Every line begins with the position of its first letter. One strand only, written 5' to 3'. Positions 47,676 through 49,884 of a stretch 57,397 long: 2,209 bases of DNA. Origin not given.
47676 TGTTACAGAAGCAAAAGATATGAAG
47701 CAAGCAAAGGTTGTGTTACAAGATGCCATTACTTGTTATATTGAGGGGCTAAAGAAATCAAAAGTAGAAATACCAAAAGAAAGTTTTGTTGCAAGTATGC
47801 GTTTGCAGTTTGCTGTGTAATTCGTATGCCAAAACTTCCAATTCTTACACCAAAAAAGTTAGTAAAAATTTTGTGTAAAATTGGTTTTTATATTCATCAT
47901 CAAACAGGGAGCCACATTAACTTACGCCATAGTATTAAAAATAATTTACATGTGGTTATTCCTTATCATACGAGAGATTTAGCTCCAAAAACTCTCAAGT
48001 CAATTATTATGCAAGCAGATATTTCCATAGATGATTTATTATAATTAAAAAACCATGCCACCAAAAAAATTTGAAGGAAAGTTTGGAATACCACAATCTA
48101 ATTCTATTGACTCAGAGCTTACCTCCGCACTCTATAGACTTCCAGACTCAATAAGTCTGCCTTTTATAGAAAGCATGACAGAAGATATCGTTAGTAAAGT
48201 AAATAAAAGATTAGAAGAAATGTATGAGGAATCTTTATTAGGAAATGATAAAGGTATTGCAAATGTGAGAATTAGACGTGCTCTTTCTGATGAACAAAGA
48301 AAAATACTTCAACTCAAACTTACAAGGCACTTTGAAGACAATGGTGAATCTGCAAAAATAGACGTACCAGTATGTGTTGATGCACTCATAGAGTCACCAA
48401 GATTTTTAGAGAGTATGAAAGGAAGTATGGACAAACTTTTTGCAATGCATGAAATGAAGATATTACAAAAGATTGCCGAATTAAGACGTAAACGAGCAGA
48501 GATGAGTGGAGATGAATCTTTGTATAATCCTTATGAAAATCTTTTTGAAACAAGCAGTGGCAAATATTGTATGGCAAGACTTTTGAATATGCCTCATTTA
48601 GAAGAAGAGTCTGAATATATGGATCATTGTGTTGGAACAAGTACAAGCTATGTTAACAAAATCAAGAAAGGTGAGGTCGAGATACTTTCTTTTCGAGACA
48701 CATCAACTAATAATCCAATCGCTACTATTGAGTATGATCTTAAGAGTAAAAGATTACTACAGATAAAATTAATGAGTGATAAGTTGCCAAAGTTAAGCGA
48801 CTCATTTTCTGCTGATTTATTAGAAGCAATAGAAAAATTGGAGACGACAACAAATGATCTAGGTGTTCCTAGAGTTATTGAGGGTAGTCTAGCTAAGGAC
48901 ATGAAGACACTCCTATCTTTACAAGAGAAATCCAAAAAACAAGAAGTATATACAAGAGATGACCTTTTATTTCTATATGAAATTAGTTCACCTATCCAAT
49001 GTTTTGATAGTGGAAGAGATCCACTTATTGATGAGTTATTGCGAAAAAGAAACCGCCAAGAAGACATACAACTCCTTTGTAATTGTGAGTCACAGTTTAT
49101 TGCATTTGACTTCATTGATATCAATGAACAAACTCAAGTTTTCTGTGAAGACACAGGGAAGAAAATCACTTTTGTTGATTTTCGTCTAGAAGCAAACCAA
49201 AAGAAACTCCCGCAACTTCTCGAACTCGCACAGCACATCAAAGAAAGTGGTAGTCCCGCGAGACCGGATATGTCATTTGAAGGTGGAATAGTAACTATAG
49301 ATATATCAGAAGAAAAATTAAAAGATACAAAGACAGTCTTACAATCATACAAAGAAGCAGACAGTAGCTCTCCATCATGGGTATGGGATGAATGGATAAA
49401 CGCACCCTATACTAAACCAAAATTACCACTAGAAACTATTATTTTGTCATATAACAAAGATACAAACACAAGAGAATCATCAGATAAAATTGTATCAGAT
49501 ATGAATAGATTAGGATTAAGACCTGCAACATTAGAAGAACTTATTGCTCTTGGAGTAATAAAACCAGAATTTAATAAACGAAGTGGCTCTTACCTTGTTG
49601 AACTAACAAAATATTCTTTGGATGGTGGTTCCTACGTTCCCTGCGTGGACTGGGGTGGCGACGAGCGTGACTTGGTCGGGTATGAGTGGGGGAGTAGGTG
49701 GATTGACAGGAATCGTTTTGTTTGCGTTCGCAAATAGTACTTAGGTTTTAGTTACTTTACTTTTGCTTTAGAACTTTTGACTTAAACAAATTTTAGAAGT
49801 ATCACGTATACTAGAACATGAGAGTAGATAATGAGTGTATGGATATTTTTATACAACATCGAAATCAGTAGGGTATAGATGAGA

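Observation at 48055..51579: Complete diversity-generating retroelement: target-VR2 / TR2 / divergent avd / RT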

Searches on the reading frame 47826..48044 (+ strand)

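Call 7: search_protein_families(library=pfam, proteins=[window:47826-48044:+], max_evalue=0.01)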
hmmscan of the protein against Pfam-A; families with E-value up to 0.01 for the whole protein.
window:47826-48044:+ (72 aa): 1 family
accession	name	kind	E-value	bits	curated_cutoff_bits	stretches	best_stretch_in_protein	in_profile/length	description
PF07927.17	HicA_toxin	-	5.1e-17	62.2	27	1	10-66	2-58/58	HicA toxin of bacterial toxin-antitoxin,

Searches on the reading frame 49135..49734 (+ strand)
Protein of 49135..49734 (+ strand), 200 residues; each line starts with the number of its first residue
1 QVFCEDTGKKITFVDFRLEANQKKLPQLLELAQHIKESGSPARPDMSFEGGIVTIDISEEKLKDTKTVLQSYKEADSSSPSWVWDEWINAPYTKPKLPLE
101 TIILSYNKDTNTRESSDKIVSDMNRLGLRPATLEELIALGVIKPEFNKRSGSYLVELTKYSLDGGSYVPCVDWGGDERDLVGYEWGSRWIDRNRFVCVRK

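Call 49: find_homologous_proteins(query=window:49135-49734:+, max_evalue=0.001)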
Query window:49135-49734:+ (200 aa): 4 proteins with E <= 0.001 among 131 candidates.
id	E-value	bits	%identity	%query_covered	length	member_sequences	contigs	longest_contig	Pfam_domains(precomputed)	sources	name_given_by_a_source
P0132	1.1e-63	232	64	87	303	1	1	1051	-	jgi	jgi:hypothetical protein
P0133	2.7e-61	225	62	87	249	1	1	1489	-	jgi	jgi:hypothetical protein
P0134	2.9e-35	140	48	78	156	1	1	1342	-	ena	-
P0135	2.3e-23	101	40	90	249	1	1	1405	-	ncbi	-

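Call 58: search_protein_representatives(protein=window:49135-49734:+)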
Query: 200 residues. Proteins with E-value up to 0.001 (for the whole library): 224; up to 1e-10: 61; up to 1e-30: 20. The best 150 are listed.
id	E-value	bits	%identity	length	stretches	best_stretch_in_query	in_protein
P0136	1.7e-67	243.2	61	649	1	2-200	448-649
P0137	4.0e-66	238.7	62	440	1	1-200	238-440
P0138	2.6e-62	226.3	57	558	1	1-200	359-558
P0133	8.6e-62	224.6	64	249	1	1-173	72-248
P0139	1.4e-58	214.1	54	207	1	1-200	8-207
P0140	6.0e-55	202.2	51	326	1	2-200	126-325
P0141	1.0e-53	198.2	50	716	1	1-200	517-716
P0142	2.0e-51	190.7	58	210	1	35-200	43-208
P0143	6.2e-49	182.6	51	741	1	1-200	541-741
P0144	1.5e-47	178.1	48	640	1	1-200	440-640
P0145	7.3e-42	159.5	47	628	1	1-200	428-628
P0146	1.3e-41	158.6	45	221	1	1-200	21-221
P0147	3.3e-41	157.4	51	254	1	31-199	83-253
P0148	6.0e-41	156.5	46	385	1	2-199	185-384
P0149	1.5e-36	142.1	44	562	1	20-200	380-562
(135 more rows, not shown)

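Call 60: find_homologous_proteins(query=A4, max_evalue=0.00001)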
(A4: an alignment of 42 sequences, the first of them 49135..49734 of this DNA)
Query A4 (42 sequences) (200 aa, profile of the alignment): 39 proteins with E <= 0.00001 among 8000 candidates.
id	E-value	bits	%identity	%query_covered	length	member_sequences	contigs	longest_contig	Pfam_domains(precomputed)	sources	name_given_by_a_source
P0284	1.7e-91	324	55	100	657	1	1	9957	-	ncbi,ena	-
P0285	1.1e-90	322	51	100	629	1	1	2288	-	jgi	jgi:hypothetical protein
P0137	1.5e-88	315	61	100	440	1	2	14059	PF14284.12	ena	-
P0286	1.3e-87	312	100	100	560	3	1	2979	PF14284.12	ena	-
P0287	6.7e-87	309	51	100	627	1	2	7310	-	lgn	-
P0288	1.2e-86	309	76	100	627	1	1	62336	-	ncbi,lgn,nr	ncbi:hypothetical protein K9M47_01595 [Candidatus Gracilibacteria bacterium]|nr:hypothetical protein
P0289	6.9e-86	306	78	100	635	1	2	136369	-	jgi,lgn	jgi:hypothetical protein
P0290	7.6e-85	303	63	100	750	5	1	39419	-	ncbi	-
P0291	1.5e-84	302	65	100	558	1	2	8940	PF14284.12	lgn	-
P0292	3.6e-84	300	78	100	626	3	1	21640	-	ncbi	-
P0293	7.4e-84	299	76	100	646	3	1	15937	-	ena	-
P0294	2.2e-83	298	70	100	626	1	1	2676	-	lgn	-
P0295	9.8e-83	296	58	100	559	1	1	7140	PF14284.12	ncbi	-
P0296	1.3e-82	295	61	100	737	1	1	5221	-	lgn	-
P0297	2.4e-82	294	57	100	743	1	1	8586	-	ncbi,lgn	-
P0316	8.7e-11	60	-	-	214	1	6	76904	-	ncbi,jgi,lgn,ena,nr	ncbi:TPA: hypothetical protein DEP94_02490 [Candidatus Nomurabacteria bacterium]|nr:hypothetical pro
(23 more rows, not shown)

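Call 61: list_cluster_members(proteins=[P0286, P0316])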
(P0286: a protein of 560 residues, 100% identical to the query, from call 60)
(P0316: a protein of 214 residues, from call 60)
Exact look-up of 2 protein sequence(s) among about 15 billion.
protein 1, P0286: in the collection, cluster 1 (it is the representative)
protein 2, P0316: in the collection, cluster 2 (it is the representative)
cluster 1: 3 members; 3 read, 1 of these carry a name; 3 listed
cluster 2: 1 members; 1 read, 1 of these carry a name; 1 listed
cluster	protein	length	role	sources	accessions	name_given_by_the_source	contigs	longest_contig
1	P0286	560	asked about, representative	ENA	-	-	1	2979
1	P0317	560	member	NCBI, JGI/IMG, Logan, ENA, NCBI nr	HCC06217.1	TPA: hypothetical protein DEP94_02585 [Candidatus Nomurabacteria bacterium] | hypothetical protein [Candidatus Nomurabacteria bacterium]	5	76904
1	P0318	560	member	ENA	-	-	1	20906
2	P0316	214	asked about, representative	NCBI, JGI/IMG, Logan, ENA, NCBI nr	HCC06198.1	TPA: hypothetical protein DEP94_02490 [Candidatus Nomurabacteria bacterium] | hypothetical protein [Candidatus Nomurabacteria bacterium]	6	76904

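Call 63: find_encoding_contigs(protein=P0318, flank=6000, max_places=6)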
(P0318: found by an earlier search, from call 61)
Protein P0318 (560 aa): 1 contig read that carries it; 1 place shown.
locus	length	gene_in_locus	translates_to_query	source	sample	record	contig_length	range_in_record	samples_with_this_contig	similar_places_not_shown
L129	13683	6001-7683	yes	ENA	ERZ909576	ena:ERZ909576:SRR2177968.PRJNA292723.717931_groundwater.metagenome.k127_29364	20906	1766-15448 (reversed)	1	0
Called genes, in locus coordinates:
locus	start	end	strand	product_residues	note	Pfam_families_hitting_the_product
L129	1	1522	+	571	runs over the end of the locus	PF03485:Arg_tRNA_synt_N, PF00750:tRNA-synt_1d, PF05746:DALR_1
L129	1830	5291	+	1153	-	PF00133:tRNA-synt_1, PF09334:tRNA-synt_1g (faint), PF00300:His_Phos_1, PF00133:tRNA-synt_1, PF08264:Anticodon_1, PF19302:DUF5915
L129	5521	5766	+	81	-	PF15919:HicB_lk_antitox (weak)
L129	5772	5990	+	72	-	PF07927:HicA_toxin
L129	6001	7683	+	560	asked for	PF14284:PcfJ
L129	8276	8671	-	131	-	PF22296:bAvd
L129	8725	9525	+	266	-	PF00078:RVT_1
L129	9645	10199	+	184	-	PF11967:RecO_N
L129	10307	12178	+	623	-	-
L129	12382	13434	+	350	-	PF01594:AI-2E_transport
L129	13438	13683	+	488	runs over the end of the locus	PF00133:tRNA-synt_1, PF01406:tRNA-synt_1e, PF09334:tRNA-synt_1g, PF00133:tRNA-synt_1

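Call 64: find_encoding_contigs(protein=P0286, flank=6000, max_places=6)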
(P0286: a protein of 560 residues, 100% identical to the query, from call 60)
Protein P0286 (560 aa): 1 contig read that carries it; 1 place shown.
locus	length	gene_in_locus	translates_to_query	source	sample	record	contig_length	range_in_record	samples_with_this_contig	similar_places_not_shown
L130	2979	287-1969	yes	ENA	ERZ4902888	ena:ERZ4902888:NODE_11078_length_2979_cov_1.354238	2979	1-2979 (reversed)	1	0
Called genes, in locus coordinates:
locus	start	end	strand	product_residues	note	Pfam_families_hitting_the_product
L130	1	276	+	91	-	?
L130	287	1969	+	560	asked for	PF14284:PcfJ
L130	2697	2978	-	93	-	?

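Call 74: predict_structure(alignment_id=A5)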
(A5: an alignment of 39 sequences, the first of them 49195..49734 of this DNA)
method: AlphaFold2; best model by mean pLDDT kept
length: 180 residues; sequences in the alignment: 39
mean_pLDDT: 94.7   pTM: 0.90
mean pLDDT of the five models: 94.7, 94.3, 94.0, 93.9, 93.7
residues with pLDDT >= 90: 167; 70-90: 11; 50-70: 2; < 50: 0
segments of 3 or more residues with pLDDT < 50: none
pLDDT, mean of each block of 10 residues (from residue 1): 81 95 95 94 96 97 97 93 96 96 97 97 94 95 96 95 92 96
secondary structure, 60 per line:
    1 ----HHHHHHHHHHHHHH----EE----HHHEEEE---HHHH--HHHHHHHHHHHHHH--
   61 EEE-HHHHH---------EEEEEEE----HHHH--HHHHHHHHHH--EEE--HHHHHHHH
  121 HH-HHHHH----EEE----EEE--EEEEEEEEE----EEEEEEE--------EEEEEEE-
elements in order: H5-18 E32-35 H39-42 H45-58 E61-63 H65-69 E79-85 H90-93 H96-105 E108-110 H113-122 H124-128 E133-135 E140-142 E145-153 E158-164 E173-179

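Call 78: fold_search(model_id=the predicted structure, library=pdb)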
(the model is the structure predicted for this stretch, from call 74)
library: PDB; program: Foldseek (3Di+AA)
matches with E <= 10: 338; with E <= 0.001: 0
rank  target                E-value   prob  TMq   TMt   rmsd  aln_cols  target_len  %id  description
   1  7jue_A                9.4e-02  0.38  0.31  0.39   9.2       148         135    9  C-type carbohydrate-recognition domain 4 of the mannose receptor complexed with Man-alpha1-2Man (released 2021-02-03)
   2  1egi_A                1.9e-01  0.41  0.32  0.41   6.6       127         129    9  STRUCTURE OF A C-TYPE CARBOHYDRATE-RECOGNITION DOMAIN (CRD-4) FROM THE MACROPHAGE MANNOSE RECEPTOR (released 2000-08-30)
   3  5ao5_B                2.2e-01  0.51  0.36  0.17   4.6       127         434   11  Endo180 D1-4, monoclinic form (released 2015-10-28)
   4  7juc                  2.3e-01  0.35  0.31  0.39   6.2       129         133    9  C-type carbohydrate-recognition domain 4 of the mannose receptor complexed with methyl-mannoside (released 2021-02-03)
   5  5ew6_A                2.4e-01  0.44  0.36  0.17   4.9       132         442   11  Structure of ligand binding region of uPARAP at pH 7.4 without calcium (released 2016-08-10)
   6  5ao6_A                2.8e-01  0.41  0.35  0.17   4.7       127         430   11  Endo180 D1-4, trigonal form (released 2015-10-28)
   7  6ino_A                3.2e-01  0.38  0.35  0.17   5.7       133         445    9  Crystal structure of the CysR-CTLD2 fragment of human MR at acidic pH (pH 4.6) (released 2019-09-18)
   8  6inn_A                3.4e-01  0.33  0.37  0.13  10.6       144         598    7  Crystal structure of the CysR-CTLD3 fragment of human MR at acidic pH (pH 5.6) (released 2019-09-18)
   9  7juf_B                3.6e-01  0.25  0.31  0.39   6.0       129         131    9  C-type carbohydrate-recognition domain 4 of the mannose receptor complexed with Man-alpha1-2Man (released 2021-02-03)
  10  6ino_B                3.8e-01  0.30  0.34  0.16   5.8       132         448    7  Crystal structure of the CysR-CTLD2 fragment of human MR at acidic pH (pH 4.6) (released 2019-09-18)
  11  8hbc_A                4.6e-01  0.30  0.35  0.13   6.3       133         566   10  Crystal structure of the CysR-CTLD3 fragment of human DEC205 (released 2023-11-01)
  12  6inu_A                4.9e-01  0.33  0.37  0.16   5.5       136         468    8  Crystal structure of the CysR-CTLD2 fragment of human MR at acidic pH (pH 4.6) (released 2019-09-18)
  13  6inn_C                4.9e-01  0.33  0.37  0.13   4.7       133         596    8  Crystal structure of the CysR-CTLD3 fragment of human MR at acidic pH (pH 5.6) (released 2019-09-18)
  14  6inn_B                5.3e-01  0.30  0.36  0.13   5.1       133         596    7  Crystal structure of the CysR-CTLD3 fragment of human MR at acidic pH (pH 5.6) (released 2019-09-18)
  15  5xtw_A                6.0e-01  0.23  0.34  0.16   5.4       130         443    8  Crystal structure of the CysR-CTLD2 fragment of human MR at acidic pH (released 2017-12-27)
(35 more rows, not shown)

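Call 80: search_solved_structures(query=A5, max_evalue=10)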
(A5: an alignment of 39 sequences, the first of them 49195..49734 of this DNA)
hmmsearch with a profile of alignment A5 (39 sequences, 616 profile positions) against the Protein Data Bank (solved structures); distinct sequences matched with E-value up to 10: 0.

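Call 81: fold_search(model_id=the predicted structure, library=viral)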
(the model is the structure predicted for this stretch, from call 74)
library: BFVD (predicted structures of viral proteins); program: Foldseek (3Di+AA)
matches with E <= 10: 281; with E <= 0.001: 0
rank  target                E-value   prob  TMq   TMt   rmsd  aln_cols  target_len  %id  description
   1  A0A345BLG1            3.0e-01  0.05  0.18  0.18  15.9       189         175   12  Uncharacterized protein [Erwinia phage Wellington]
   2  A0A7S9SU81            4.3e-01  0.03  0.16  0.06  15.8       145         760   11  Uncharacterized protein [Virus NIOZ-UU157]
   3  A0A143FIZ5            5.3e-01  0.04  0.13  0.11  14.1        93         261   18  Uncharacterized protein [Bacillus phage Vinny]
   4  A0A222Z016            6.4e-01  0.02  0.18  0.07  17.8       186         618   14  RIIA lysis inhibitor [Salmonella phage ST11]
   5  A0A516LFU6            7.2e-01  0.04  0.19  0.05  16.8       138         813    8  (no name in the UniProt tables at hand)
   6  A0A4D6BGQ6            7.2e-01  0.03  0.18  0.18  14.1       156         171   11  (no name in the UniProt tables at hand)
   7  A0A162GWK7            7.7e-01  0.04  0.14  0.10  13.3       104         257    9  Uncharacterized protein [Mocis latipes granulovirus]
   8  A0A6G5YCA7            8.8e-01  0.10  0.18  0.34   7.3        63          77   13  (no name in the UniProt tables at hand)
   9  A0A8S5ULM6            8.8e-01  0.02  0.18  0.06  18.1       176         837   12  HSP90 family protein [Myoviridae sp. ctCo31]
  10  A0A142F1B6            1.0e+00  0.02  0.16  0.12  22.5       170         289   15  Uncharacterized protein [Bacillus phage Shbh1]
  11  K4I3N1                1.1e+00  0.03  0.18  0.12  16.3       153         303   16  Molecular chaperone, HSP90 family [Escherichia phage EC6]
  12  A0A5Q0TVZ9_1          1.1e+00  0.01  0.10  0.04  18.8       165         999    8  RNA-directed RNA polymerase [Gysinge virus]
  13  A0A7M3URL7            1.3e+00  0.09  0.17  0.10   8.5        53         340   11  Protein IB [Infectious laryngotracheitis virus]
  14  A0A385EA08            1.3e+00  0.03  0.10  0.11   4.9        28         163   11  Uncharacterized protein [Caulobacter phage CcrPW]
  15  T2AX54                1.3e+00  0.02  0.16  0.10  17.4       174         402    9  (no name in the UniProt tables at hand)
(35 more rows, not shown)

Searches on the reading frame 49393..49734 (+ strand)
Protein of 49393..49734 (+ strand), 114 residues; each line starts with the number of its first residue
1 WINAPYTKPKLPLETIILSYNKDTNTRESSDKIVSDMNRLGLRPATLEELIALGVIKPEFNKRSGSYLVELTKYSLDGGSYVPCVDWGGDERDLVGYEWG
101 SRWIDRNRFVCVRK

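Call 92: predict_structure(alignment_id=A6)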
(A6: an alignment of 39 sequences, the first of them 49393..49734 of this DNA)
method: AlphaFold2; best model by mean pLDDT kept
length: 114 residues; sequences in the alignment: 39
mean_pLDDT: 88.3   pTM: 0.81
mean pLDDT of the five models: 88.3, 87.7, 86.9, 86.6, 85.8
residues with pLDDT >= 90: 63; 70-90: 50; 50-70: 1; < 50: 0
segments of 3 or more residues with pLDDT < 50: none
pLDDT, mean of each block of 10 residues (from residue 1): 76 88 92 96 94 86 82 90 86 88 89 93
secondary structure, 60 per line:
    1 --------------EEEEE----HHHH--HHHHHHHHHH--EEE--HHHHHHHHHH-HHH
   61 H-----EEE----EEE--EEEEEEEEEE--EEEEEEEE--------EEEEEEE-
elements in order: E15-19 H24-27 H30-39 E42-44 H47-56 H58-61 E67-69 E74-76 E79-88 E91-98 E107-113

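Call 95: fold_search(model_id=the predicted structure, library=pdb)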
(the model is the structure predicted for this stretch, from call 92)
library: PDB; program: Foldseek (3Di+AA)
matches with E <= 10: 653; with E <= 0.001: 0
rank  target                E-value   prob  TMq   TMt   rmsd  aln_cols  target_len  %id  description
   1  1egi_A                5.6e-03  0.98  0.44  0.40   5.7       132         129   10  STRUCTURE OF A C-TYPE CARBOHYDRATE-RECOGNITION DOMAIN (CRD-4) FROM THE MACROPHAGE MANNOSE RECEPTOR (released 2000-08-30)
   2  1egg_A                1.1e-02  0.96  0.44  0.40   5.6       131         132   11  STRUCTURE OF A C-TYPE CARBOHYDRATE-RECOGNITION DOMAIN (CRD-4) FROM THE MACROPHAGE MANNOSE RECEPTOR (released 2000-08-30)
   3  7qaj_H                4.7e-02  0.96  0.52  0.49   4.1       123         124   13  ZK002 with Anti-angiogenic and Anti-inflamamtory Properties (released 2023-06-14)
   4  7qaj_F                8.4e-02  0.84  0.48  0.45   8.1       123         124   14  ZK002 with Anti-angiogenic and Anti-inflamamtory Properties (released 2023-06-14)
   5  3gpr_B                1.3e-01  0.80  0.51  0.47   8.6       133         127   10  Crystal structure of rhodocetin (released 2009-12-15)
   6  1sb2_B                1.4e-01  0.69  0.49  0.46   8.6       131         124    8  High resolution Structure determination of rhodocetin (released 2005-02-01)
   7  1ukm_B                1.4e-01  0.66  0.44  0.41   8.2       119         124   12  Crystal structure of EMS16, an Antagonist of collagen receptor integrin alpha2beta1 (GPIa/IIa) (released 2003-11-04)
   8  7jue_A                2.8e-01  0.66  0.48  0.43   4.9       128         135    9  C-type carbohydrate-recognition domain 4 of the mannose receptor complexed with Man-alpha1-2Man (released 2021-02-03)
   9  7l68_A                3.1e-01  0.57  0.49  0.44   6.8       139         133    9  C-type carbohydrate-recognition domain 4 of the mannose receptor (released 2021-02-03)
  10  5b1r                  3.3e-01  0.57  0.48  0.47   4.8       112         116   10  Crystal structure of mouse CD72a CTLD (released 2016-10-19)
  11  1v7p_B                3.3e-01  0.51  0.46  0.42   5.7       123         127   11  Structure of EMS16-alpha2-I domain complex (released 2004-09-07)
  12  7juf_B                5.2e-01  0.41  0.47  0.42   5.2       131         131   10  C-type carbohydrate-recognition domain 4 of the mannose receptor complexed with Man-alpha1-2Man (released 2021-02-03)
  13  7juh                  5.5e-01  0.44  0.47  0.44   5.2       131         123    8  C-type carbohydrate-recognition domain 4 of the mannose receptor complexed with Man-alpha1-6Man (released 2021-02-03)
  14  7juf_A                5.9e-01  0.41  0.47  0.44   5.1       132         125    9  C-type carbohydrate-recognition domain 4 of the mannose receptor complexed with Man-alpha1-2Man (released 2021-02-03)
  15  9bw9_B                7.6e-01  0.06  0.18  0.10  17.0        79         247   13  Tetrameric Complex of full-length HIV-1 integrase protein bound to the integrase binding domain of LEDGF/p75 (released 2025-06-25)
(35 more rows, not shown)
